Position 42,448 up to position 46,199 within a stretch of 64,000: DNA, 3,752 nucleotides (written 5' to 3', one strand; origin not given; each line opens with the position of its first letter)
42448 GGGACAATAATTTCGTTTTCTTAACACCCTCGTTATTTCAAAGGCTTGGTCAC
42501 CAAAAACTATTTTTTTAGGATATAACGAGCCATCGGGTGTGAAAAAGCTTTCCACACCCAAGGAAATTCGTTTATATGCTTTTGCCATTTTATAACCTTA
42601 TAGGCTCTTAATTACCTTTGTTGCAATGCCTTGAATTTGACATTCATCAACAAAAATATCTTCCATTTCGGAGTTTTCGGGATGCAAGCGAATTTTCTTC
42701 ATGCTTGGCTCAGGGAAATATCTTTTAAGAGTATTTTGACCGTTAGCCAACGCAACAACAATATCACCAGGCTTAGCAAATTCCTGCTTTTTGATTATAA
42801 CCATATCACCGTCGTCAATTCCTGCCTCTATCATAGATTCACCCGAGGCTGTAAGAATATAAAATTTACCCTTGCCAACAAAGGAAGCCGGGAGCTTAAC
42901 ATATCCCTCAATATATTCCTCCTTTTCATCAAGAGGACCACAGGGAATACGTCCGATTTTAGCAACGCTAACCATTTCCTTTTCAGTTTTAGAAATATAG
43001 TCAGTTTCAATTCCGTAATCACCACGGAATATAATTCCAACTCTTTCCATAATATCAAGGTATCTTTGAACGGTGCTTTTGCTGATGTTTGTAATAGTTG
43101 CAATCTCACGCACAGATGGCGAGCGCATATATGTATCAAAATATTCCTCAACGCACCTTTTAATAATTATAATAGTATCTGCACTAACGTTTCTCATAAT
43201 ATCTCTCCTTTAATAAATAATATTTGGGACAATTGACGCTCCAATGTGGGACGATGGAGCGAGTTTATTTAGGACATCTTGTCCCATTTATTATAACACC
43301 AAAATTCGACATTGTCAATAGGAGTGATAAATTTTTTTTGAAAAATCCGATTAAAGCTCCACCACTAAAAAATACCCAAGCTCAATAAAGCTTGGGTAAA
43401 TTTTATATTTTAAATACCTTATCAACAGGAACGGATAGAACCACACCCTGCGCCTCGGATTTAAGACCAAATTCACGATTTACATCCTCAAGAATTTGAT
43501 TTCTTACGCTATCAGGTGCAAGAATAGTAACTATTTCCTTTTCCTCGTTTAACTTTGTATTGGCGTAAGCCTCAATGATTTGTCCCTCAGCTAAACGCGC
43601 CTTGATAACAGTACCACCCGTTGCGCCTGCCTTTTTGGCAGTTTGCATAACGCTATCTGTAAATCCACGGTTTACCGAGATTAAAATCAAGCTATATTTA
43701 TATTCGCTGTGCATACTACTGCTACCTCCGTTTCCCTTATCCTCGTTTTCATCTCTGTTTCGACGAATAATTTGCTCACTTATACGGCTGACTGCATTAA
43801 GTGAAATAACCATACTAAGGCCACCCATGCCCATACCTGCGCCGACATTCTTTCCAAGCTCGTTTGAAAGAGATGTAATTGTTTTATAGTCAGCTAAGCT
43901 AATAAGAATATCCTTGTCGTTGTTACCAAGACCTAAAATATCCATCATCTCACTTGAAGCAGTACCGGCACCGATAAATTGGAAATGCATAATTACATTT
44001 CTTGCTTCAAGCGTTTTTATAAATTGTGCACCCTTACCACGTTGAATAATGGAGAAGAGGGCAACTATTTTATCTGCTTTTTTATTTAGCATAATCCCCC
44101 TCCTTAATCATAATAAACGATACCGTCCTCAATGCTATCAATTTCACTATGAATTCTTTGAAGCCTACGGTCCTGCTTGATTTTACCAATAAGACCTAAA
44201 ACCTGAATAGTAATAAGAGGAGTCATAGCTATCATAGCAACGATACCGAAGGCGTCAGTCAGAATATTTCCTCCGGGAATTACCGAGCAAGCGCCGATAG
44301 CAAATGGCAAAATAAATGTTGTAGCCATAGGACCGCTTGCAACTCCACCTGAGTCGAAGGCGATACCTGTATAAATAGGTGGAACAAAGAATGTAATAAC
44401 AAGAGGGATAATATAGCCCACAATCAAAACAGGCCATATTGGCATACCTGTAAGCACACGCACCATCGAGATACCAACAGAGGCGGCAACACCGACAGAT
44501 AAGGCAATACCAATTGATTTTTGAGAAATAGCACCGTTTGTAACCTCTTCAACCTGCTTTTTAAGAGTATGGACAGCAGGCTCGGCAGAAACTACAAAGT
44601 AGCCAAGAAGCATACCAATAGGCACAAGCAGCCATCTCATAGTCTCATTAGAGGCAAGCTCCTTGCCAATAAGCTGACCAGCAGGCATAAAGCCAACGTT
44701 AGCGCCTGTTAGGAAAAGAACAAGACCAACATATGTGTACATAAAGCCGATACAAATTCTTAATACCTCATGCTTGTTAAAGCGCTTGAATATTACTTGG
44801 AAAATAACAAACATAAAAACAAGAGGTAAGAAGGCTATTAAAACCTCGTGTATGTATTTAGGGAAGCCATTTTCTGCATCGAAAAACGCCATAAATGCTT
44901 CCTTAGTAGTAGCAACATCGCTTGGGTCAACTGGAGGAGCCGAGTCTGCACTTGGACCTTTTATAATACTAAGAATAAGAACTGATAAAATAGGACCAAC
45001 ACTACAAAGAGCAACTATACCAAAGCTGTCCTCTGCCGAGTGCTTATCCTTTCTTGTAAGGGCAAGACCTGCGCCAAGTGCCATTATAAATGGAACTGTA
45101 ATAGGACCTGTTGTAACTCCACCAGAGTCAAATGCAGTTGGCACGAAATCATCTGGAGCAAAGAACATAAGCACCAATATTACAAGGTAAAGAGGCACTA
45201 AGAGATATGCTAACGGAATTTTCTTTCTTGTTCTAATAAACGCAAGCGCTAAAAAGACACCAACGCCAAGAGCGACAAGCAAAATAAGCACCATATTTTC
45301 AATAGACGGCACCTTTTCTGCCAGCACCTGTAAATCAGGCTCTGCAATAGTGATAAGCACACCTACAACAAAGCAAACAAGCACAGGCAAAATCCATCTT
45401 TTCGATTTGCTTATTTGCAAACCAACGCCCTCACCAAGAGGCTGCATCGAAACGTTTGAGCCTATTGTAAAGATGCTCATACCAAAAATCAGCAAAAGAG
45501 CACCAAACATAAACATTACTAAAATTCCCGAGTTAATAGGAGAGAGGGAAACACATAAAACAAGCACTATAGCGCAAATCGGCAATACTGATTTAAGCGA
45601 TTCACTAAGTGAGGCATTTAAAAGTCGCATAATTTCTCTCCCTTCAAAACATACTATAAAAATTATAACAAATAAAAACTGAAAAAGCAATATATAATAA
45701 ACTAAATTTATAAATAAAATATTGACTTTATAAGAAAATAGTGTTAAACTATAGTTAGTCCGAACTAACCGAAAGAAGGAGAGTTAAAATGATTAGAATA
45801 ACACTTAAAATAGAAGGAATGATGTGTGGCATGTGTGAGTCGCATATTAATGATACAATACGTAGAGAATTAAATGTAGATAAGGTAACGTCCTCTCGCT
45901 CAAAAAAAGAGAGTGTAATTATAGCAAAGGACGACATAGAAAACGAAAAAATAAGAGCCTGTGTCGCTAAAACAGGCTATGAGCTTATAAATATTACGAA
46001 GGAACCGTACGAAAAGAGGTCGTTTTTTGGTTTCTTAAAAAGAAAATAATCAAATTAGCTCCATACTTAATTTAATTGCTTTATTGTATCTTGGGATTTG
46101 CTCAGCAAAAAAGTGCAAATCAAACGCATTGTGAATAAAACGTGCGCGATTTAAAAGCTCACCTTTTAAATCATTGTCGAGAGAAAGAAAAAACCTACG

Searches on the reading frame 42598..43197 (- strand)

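Call 56: search_protein_families(library=pfam, proteins=[window:42598-43197:-], max_evalue=0.001)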
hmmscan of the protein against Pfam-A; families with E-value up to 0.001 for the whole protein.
window:42598-43197:- (199 aa): 7 families
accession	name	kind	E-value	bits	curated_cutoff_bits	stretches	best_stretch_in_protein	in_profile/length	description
PF00717.28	Peptidase_S24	-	3e-25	88.6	23.3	1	81-192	3-115/116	Peptidase S24-like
PF09339.16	HTH_IclR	-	3.7e-05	23.9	22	1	18-55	10-47/52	IclR helix-turn-helix domain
PF01022.26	HTH_5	-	4.9e-05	23.6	22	1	28-56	17-45/47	Bacterial regulatory protein, arsR family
PF13412.12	HTH_24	-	0.00013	21.9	21.9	1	28-56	19-47/48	Winged helix-turn-helix DNA-binding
PF02796.21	HTH_7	-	0.00052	20.5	23.8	0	28-47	23-42/45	Helix-turn-helix domain of resolvase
PF13730.12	HTH_36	-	0.00075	19.7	25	0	27-56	26-55/55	Helix-turn-helix domain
PF12802.13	MarR_2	-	0.00076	20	27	0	28-58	22-52/61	MarR family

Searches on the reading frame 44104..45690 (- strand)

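Call 56: search_protein_families(library=pfam, proteins=[window:44104-45690:-], max_evalue=0.001)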
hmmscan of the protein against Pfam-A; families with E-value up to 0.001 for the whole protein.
window:44104-45690:- (528 aa): 1 family
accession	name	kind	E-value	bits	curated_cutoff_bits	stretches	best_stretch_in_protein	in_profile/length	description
PF07556.16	DUF1538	-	7e-136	450.7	22.6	2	291-501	2-211/211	Protein of unknown function (DUF1538)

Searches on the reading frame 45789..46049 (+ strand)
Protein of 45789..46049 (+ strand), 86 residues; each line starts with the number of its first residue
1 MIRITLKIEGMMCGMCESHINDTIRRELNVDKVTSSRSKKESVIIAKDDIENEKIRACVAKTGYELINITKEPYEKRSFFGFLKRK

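Call 56: search_protein_families(library=pfam, proteins=[window:45789-46049:+], max_evalue=0.001)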
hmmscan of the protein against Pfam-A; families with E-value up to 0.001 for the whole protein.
window:45789-46049:+ (86 aa): 1 family
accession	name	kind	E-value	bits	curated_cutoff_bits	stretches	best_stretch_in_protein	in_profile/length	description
PF00403.32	HMA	-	3.2e-06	27.9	24.8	1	5-65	1-62/62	Heavy-metal-associated domain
